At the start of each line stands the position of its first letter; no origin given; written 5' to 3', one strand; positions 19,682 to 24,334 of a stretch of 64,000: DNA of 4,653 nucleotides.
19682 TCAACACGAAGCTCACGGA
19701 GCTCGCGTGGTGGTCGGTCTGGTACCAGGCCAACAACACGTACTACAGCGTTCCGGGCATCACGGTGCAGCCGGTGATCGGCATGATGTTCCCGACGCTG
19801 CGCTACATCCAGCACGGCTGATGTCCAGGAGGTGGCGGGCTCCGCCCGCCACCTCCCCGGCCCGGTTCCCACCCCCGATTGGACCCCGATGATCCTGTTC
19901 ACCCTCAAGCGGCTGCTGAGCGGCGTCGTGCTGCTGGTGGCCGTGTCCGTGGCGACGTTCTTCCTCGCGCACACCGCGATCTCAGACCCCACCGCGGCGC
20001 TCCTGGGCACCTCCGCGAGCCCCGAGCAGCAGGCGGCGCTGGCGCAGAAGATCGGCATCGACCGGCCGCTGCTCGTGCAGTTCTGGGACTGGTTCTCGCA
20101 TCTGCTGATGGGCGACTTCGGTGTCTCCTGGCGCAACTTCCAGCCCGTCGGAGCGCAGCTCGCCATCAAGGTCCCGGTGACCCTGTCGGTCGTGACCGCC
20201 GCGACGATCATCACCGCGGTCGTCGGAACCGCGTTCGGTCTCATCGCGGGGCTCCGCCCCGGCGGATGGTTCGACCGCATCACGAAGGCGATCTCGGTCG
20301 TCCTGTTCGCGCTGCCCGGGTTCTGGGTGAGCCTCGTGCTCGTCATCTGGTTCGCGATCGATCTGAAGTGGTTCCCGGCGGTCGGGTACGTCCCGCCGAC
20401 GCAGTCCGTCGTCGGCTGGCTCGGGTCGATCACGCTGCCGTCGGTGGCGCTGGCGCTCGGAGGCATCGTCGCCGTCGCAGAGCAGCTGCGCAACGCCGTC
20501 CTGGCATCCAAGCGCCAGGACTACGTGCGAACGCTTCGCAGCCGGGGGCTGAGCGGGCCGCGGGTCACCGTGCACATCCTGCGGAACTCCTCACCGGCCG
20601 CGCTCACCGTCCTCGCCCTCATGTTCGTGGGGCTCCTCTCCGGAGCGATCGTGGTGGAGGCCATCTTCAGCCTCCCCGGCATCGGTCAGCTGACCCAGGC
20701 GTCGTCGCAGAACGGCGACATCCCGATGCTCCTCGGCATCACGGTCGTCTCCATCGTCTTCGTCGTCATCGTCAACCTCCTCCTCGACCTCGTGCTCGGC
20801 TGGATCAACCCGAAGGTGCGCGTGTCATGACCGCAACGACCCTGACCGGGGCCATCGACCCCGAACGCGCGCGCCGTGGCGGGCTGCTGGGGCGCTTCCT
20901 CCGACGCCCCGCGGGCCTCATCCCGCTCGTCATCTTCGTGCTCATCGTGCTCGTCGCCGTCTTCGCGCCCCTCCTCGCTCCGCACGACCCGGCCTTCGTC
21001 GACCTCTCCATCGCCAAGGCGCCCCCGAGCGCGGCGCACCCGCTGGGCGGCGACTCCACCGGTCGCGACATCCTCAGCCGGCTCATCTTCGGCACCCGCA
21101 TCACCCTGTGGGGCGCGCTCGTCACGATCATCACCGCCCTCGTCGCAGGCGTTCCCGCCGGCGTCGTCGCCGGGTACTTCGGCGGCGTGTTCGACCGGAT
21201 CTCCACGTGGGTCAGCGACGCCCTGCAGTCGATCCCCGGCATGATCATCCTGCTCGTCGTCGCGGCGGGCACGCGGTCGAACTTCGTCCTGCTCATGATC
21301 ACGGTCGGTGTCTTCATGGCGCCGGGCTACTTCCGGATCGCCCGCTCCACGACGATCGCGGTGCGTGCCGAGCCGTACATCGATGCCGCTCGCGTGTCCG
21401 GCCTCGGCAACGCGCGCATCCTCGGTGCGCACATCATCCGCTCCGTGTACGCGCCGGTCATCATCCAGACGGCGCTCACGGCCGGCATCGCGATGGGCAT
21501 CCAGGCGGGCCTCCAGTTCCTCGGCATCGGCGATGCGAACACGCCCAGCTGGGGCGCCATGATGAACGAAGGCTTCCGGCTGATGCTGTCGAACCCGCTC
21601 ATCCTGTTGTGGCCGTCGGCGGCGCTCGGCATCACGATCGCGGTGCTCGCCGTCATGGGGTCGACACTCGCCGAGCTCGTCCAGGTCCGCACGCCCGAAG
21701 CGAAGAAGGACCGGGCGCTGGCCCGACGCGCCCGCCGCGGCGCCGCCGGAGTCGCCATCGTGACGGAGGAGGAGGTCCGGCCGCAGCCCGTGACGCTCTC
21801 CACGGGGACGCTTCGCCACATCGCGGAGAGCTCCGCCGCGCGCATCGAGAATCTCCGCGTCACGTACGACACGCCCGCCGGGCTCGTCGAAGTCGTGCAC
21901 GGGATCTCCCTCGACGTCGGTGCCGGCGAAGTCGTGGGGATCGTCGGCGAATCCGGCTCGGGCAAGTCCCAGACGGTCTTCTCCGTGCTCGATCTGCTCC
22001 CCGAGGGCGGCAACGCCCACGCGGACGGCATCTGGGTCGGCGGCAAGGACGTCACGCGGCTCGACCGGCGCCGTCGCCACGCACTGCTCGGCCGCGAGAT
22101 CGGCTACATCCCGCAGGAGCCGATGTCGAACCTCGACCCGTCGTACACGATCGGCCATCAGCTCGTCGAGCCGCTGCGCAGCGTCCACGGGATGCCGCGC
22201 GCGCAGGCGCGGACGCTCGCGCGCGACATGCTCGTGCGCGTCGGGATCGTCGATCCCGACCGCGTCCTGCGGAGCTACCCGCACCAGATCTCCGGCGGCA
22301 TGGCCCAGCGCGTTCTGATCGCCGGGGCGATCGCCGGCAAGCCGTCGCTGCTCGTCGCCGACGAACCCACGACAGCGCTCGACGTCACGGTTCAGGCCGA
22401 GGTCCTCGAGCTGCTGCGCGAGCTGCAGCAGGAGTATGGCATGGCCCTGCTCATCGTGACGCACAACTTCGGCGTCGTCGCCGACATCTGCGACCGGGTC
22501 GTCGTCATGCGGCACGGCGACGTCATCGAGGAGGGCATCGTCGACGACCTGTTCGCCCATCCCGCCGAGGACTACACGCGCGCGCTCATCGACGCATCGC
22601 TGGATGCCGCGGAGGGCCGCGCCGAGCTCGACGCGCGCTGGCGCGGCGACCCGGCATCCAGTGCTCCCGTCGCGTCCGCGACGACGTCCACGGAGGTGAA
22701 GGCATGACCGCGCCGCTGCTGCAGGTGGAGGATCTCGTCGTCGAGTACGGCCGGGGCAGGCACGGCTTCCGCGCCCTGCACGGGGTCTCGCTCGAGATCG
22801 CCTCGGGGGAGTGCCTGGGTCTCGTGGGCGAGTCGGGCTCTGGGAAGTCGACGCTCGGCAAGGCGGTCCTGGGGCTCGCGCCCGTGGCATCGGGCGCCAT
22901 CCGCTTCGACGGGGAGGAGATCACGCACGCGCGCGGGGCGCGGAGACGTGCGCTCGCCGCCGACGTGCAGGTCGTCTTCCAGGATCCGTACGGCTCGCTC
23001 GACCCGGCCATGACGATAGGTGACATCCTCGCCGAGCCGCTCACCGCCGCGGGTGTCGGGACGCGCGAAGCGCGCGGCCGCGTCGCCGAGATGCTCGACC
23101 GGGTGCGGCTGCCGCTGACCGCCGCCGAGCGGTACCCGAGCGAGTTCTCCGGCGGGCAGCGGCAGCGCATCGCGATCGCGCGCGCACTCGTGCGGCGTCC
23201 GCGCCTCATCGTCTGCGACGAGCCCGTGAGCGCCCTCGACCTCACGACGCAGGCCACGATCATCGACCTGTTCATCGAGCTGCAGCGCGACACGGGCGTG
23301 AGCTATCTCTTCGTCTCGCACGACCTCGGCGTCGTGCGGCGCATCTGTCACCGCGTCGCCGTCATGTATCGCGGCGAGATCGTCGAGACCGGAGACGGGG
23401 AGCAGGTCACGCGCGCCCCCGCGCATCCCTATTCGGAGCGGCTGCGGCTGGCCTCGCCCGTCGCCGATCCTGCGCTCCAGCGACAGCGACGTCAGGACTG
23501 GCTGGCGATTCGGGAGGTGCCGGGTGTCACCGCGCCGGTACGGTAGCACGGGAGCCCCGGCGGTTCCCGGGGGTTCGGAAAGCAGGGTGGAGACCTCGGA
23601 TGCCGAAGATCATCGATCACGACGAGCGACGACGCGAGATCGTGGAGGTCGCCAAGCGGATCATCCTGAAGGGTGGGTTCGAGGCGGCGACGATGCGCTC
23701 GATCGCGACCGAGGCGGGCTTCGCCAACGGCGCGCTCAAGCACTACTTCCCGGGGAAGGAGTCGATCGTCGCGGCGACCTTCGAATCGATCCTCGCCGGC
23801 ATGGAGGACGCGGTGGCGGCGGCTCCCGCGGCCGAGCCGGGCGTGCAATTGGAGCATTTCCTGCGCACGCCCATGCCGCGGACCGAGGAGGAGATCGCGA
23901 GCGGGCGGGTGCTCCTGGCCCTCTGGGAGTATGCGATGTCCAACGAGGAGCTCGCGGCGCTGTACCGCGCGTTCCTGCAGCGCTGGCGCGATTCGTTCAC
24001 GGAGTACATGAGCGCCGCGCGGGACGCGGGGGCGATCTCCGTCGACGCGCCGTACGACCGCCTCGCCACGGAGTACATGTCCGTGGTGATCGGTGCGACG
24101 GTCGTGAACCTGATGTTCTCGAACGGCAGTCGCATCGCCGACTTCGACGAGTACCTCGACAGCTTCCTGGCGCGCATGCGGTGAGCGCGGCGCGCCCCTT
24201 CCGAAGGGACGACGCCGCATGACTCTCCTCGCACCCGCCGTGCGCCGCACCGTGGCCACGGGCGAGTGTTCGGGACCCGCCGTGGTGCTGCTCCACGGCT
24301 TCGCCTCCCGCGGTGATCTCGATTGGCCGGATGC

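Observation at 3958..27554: Recurrent dyad (T-tract)-TCnAC-N4-GTnGA-(A-tract) at seven promoter-proximal sites: candidate regulon of two paralogous TetR repressors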

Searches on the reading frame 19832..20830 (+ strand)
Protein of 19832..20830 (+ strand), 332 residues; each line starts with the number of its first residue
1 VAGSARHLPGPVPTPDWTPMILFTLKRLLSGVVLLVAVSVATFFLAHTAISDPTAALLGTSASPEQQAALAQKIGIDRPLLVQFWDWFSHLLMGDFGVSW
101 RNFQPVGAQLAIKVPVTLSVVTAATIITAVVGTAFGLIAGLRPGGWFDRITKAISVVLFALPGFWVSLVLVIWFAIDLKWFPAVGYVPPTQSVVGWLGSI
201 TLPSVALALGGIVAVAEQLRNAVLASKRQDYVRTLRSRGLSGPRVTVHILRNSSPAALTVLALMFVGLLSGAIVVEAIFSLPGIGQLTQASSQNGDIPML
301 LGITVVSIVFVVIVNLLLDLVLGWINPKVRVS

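Call 9: search_protein_families(library=pfam, proteins=[window:19832-20830:+])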
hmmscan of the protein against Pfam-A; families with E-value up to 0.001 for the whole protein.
window:19832-20830:+ (332 aa): 2 families
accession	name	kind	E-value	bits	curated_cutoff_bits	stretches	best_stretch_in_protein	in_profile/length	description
PF00528.27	BPD_transp_1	-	2.2e-35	122.5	26.4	1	132-330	1-183/184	Binding-protein-dependent transport system inner membrane component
PF19300.4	BPD_transp_1_N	-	2.7e-15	57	23.8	1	20-119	1-112/114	Binding-prot-dependent transport system membrane comp, N-term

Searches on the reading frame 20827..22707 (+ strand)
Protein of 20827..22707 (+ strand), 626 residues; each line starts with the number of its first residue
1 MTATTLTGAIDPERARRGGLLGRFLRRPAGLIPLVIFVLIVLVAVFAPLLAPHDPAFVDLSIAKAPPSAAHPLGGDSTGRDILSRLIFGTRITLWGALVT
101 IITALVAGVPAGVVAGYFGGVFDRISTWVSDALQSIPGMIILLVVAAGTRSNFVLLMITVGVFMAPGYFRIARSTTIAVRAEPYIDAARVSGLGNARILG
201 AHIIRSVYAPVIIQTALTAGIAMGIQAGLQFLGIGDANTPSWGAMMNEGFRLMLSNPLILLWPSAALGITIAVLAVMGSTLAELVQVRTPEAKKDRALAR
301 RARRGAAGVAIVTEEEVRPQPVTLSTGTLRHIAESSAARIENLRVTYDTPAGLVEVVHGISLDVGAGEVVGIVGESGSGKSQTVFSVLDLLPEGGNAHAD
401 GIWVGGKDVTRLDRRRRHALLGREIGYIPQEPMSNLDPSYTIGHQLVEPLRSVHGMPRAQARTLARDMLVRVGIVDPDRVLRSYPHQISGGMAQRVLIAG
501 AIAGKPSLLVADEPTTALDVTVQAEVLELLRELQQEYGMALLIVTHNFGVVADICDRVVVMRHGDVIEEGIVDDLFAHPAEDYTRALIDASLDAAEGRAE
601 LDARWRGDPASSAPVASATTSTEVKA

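Call 9: search_protein_families(library=pfam, proteins=[window:20827-22707:+])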
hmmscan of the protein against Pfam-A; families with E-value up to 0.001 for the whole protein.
window:20827-22707:+ (626 aa): 4 families
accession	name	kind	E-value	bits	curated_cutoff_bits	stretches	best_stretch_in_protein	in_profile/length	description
PF00005.33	ABC_tran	-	3.1e-25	89.8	25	1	358-516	2-137/137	ABC transporter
PF00528.27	BPD_transp_1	-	7.1e-19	68.7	26.4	1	108-286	1-179/184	Binding-protein-dependent transport system inner membrane component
PF12911.12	OppC_N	-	3.4e-09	36.9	23.9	1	23-67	9-53/53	N-terminal TM domain of oligopeptide transport permease C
PF13304.12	AAA_21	-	1e-05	26.2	27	1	484-549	234-301/304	AAA domain, putative AbiEii toxin, Type IV TA system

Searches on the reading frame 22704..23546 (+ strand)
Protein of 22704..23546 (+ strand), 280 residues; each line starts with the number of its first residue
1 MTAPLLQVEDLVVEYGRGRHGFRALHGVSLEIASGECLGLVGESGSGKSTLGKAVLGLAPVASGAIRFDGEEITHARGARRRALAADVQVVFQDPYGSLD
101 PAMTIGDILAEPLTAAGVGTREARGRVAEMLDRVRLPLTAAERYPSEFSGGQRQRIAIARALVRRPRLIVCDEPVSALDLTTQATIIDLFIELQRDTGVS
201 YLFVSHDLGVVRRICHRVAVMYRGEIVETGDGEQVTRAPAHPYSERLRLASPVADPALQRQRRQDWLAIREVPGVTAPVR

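Call 9: search_protein_families(library=pfam, proteins=[window:22704-23546:+])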
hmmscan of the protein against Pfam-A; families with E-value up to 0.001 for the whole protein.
window:22704-23546:+ (280 aa): 3 families
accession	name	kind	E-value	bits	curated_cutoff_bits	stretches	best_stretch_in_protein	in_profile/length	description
PF00005.33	ABC_tran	-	1.2e-32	113.8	25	1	25-175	1-136/137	ABC transporter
PF13304.12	AAA_21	-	2.5e-08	34.8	27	1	141-211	231-303/304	AAA domain, putative AbiEii toxin, Type IV TA system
PF02463.25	SMC_N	-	1.2e-05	25.3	40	1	21-214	9-205/220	RecF/RecN/SMC N terminal domain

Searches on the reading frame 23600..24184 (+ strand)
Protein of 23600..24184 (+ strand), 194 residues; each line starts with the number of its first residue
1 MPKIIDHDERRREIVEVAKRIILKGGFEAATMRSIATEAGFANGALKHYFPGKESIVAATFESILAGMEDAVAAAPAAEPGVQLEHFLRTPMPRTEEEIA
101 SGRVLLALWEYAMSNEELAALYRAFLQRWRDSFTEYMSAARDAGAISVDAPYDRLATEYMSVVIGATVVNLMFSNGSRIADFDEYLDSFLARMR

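Call 10: search_protein_families(library=pfam, proteins=[window:23600-24184:+])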
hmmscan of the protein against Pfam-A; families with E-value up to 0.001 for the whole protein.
window:23600-24184:+ (194 aa): 5 families
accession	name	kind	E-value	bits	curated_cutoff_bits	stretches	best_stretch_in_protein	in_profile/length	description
PF13977.11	TetR_C_6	-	4.2e-12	46.7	27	1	83-192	4-112/115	BetI-type transcriptional repressor, C-terminal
PF00440.29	TetR_N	-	2.4e-11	43.6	24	1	14-59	1-46/47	Bacterial regulatory proteins, tetR family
PF16859.10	TetR_C_11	-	2.2e-06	28.4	32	1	100-173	26-96/113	Tetracyclin repressor-like, C-terminal domain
PF21313.2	EthR_C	-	0.00031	21.4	27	1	103-161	17-75/111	Transcriptional regulator EthR, C-terminal domain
PF16925.10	TetR_C_13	-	0.00062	20.6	27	0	107-174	30-97/109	Tetracyclin repressor-like, C-terminal domain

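Call 11: find_related_loci(query=window:23600-24184:+, collection=genome_contigs, flank=10000)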
Query window:23600-24184:+ (194 aa) in genome_contigs; peptide patterns used: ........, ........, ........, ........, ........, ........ (x = any residue, [..] = any of these).
419 stretches matched a pattern; 176 encode a relative of the query (tblastn E <= 1e-3); the best 80 are kept; 80 distinct loci.
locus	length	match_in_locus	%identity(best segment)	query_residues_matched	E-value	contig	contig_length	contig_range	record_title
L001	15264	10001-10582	87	1-194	4e-113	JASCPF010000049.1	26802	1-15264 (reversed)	Microbacteriaceae bacterium PS02068 NODE_49_length_26802_cov_21.219494, whole genome shotgun sequence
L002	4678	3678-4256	72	1-193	1e-88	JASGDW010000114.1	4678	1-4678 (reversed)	MAG: Microbacterium sp. isolate 5M035 JMF-2106-05-0005A.bin.35_113, whole genome shotgun sequence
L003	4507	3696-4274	71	1-193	6e-83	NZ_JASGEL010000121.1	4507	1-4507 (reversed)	MAG: Microbacterium sp. isolate 7M001 JMF-2106-05-0007A.bin.1_120, whole genome shotgun sequence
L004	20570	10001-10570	67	1-189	2e-82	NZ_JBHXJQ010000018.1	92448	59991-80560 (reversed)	Microbacterium sp. NPDC058389 NPDC058389_T39_D4.ctg-0018, whole genome shotgun sequence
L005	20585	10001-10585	67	1-194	1e-80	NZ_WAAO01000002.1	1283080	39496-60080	Microbacterium algeriense strain G1 contig00002, whole genome shotgun sequence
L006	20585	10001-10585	67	1-194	4e-81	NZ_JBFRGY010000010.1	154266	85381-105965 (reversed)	Microbacterium sp. 2MCAF23 SCAFFOLD_9, whole genome shotgun sequence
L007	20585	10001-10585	66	1-194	3e-80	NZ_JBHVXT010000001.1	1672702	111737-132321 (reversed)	Microbacterium sp. NPDC058269 NPDC058269_T38_A3.ctg-0001, whole genome shotgun sequence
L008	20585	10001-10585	66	1-194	3e-79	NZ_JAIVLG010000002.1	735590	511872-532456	Microbacterium paraoxydans strain EaN35-6 EaN35-6_ctg002, whole genome shotgun sequence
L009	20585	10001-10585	67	1-194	4e-79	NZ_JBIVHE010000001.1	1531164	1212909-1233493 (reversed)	Microbacterium sp. NPDC089698 NPDC089698_164_C1.ctg-0001, whole genome shotgun sequence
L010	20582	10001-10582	64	1-193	4e-79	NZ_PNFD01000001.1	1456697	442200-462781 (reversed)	Microbacterium suaedae strain YZYP 306 Scaffold1_1, whole genome shotgun sequence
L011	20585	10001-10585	66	1-194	3e-78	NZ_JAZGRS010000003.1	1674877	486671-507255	Microbacterium paraoxydans strain GM09 NODE_3_length_1674779_cov_26.433287, whole genome shotgun sequence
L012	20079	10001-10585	65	1-194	3e-78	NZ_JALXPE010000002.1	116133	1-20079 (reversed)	Microbacterium sp. p3-SID336 2, whole genome shotgun sequence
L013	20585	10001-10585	65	1-194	2e-78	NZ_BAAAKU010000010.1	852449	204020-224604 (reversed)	Microbacterium natoriense strain JCM 12611 sequence10, whole genome shotgun sequence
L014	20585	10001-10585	66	1-194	3e-78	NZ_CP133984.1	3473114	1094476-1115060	Microbacterium meiriae (nom. nud.) strain F6_8S_P_2B chromosome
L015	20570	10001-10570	67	1-189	3e-78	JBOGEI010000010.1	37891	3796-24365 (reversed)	MAG: Microbacterium sp. isolate SD8048_metabat2.bin.7_sub NODE_100_length_37891_cov_1.395482, whole genome shotgun seque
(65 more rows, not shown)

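Call 15: search_solved_structures(query=window:23600-24184:+, max_evalue=0.001, show_alignments=1)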
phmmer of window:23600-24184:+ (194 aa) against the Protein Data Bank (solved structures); distinct sequences matched with E-value up to 0.001: 75 (the best 60 are shown).
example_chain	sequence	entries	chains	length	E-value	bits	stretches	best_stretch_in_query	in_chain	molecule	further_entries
2nx4_A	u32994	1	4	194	6e-33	117.9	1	1-190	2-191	Transcriptional regulator, TetR family protein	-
2gfn_A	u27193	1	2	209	7.5e-19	72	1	1-165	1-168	HTH-type transcriptional regulator pksA related protein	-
5vl9_A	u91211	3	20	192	1.7e-10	44.8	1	5-169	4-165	Regulatory protein TetR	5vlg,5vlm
4kwa_A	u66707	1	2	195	1.9e-10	44.6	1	8-190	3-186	Transcriptional regulator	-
4jnn_A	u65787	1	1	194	2.3e-10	44.3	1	8-190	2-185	Transcriptional regulator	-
4nel_A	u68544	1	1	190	2.9e-10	44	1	9-190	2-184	Transcriptional regulator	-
4ich_A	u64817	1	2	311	5.5e-10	43.1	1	8-190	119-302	Transcriptional regulator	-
8wp6_A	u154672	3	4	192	2.3e-07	34.6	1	5-184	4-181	TetR family transcriptional regulator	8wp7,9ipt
3cwr_A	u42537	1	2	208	2.7e-07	34.3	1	11-167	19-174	Transcriptional regulator, TetR family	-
3c07_A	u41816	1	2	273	5.2e-07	33.4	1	8-80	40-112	Putative tetR-family transcriptional regulator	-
3ppb_A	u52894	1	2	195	7e-07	33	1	10-78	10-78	putative tetR family transcription regulator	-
8ke8_A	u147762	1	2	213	8.9e-07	32.6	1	8-90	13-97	NalC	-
1rkt_A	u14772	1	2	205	9.1e-07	32.6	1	6-65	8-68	protein yfiR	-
6ayi_A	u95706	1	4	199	1e-06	32.4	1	10-151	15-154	HTH-type transcriptional regulator UidR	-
8z0c_A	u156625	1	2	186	1.5e-06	31.9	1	8-184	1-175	TetR family transcriptional regulator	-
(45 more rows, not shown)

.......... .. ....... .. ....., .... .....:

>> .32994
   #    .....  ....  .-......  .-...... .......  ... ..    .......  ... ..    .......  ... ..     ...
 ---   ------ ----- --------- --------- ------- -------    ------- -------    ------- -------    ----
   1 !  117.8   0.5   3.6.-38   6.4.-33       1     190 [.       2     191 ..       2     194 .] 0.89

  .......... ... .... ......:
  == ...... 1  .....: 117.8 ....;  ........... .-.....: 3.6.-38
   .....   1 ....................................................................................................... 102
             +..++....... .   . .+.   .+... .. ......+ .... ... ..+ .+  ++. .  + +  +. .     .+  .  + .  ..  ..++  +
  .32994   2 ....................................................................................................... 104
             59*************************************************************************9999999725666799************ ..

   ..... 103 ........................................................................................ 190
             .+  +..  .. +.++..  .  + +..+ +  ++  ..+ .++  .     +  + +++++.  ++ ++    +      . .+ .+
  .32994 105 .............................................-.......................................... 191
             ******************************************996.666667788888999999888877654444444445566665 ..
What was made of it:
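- On TetR-family transcriptional repressor (both regulators): Full-length match to the solved TetR-family protein 2nx4 (call 15).
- Closest known: PDB 2nx4, an uncharacterised TetR-family protein. Same: Full-length alignment at E = 6e-33, with the same N-terminus (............) and helix-turn-helix (call 15).
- Tried and rejected: The closest is an uncharacterised protein (call 15).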

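Call 22: search_protein_families(library=ncbifam, proteins=[window:23600-24184:+], max_evalue=0.00001)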
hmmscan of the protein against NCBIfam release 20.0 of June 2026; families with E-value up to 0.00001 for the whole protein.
window:23600-24184:+ (194 aa): 9 families
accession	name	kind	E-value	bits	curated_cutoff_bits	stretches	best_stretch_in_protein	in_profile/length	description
TIGR03384.1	betaine_BetI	equivalog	4.9e-17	62.2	201.3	1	3-134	2-135/189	choline-binding transcriptional repressor BetI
NF001978.0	PRK00767.1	equivalog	1.9e-16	60.5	118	1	1-131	1-134/197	transcriptional regulator BetI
NF011572.0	PRK14996.1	equivalog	5.3e-16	59.1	144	1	5-190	4-186/192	TetR family transcriptional regulator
NF041196.1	ScbR_bind_reg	equivalog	1.7e-13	51.2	150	1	11-177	8-172/191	ScbR family autoregulator-binding transcription factor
NF033703.1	transcr_KstR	equivalog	1.3e-09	37.9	280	1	8-70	6-68/185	cholesterol catabolism transcriptional regulator KstR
NF051852.1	efflux_TF_MtrR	exception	3e-08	33.7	280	1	11-173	12-178/205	multidrug efflux system transcriptional repressor MtrR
TIGR03968.1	mycofact_TetR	equivalog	7.3e-08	32.2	224.9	1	10-138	10-136/190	mycofactocin system transcriptional regulator MftR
NF053731.1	TransRegFasRMycb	equivalog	3.5e-06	26.9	330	1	6-69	8-71/199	HTH-type transcriptional activator FasR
NF053878.1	FATransRegFadRBac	equivalog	7.4e-06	25.9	200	0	9-67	3-61/190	fatty acid metabolism transcriptional regulator FadR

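Call 50: search_dna_similar(query=window:23600-24184:+, collection=plasmids, mode=protein, max_evalue=1e-30, max_rows=10)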
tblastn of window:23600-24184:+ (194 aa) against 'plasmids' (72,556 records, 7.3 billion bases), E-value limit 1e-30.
Records with a match: 1; places in all: 1; records where one place covers at least 80% of the query: 1.
Best place of each record, by identity: <60% 1.
By first word of the organism name: Paenarthrobacter 1.
By predicted mobility (MOB-suite, as given by PLSDB): conjugative 1.
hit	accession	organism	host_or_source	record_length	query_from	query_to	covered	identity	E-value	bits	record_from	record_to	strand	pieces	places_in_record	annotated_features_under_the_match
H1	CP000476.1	Paenarthrobacter aurescens TC1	-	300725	1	194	100%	34.4%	8e-31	124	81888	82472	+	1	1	putative transcription regulator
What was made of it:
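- Tried and rejected: The only match is a distant 34% relative (call 50).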
